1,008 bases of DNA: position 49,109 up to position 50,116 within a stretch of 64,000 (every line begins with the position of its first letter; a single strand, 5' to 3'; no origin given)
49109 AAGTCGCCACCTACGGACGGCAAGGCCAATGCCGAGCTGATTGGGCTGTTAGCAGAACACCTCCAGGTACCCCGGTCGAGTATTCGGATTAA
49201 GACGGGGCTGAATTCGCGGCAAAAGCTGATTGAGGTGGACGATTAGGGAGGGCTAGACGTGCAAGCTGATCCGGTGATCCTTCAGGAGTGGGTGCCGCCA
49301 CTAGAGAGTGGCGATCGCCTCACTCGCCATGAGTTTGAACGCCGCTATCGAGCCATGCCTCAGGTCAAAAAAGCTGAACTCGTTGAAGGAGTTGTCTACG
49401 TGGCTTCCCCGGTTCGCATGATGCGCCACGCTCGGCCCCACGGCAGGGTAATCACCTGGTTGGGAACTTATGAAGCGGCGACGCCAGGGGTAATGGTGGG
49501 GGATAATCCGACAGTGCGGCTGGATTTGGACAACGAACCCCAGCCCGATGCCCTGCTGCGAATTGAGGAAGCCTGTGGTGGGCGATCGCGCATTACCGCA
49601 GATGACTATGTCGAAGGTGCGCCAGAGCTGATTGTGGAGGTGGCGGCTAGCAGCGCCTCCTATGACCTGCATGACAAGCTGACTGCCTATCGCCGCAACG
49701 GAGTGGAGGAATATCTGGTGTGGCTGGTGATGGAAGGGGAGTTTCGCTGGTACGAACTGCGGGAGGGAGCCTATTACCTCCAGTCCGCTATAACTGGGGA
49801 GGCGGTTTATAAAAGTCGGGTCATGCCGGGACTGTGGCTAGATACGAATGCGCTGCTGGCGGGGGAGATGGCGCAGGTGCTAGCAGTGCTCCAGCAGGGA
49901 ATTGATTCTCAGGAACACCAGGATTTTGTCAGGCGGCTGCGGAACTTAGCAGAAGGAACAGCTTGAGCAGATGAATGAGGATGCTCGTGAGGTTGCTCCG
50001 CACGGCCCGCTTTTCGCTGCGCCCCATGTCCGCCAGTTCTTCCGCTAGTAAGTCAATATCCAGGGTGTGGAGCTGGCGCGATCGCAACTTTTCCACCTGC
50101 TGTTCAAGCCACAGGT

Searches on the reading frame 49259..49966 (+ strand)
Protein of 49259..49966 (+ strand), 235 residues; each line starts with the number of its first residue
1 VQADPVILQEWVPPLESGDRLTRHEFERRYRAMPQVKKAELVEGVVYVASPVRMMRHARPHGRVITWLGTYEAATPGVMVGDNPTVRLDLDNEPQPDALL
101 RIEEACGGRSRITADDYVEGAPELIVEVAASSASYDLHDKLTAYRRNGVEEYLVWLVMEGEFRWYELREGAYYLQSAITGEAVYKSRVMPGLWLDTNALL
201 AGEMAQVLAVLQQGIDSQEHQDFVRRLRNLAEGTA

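Call 75: search_protein_families(library=pfam, proteins=[window:49259-49966:+], max_evalue=0.0001)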
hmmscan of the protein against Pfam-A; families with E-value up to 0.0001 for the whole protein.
window:49259-49966:+ (235 aa): 1 family
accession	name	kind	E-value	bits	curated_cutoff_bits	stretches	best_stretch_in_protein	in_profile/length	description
PF05685.18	Uma2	-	8.7e-30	103.9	27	1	25-196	3-171/172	Putative restriction endonuclease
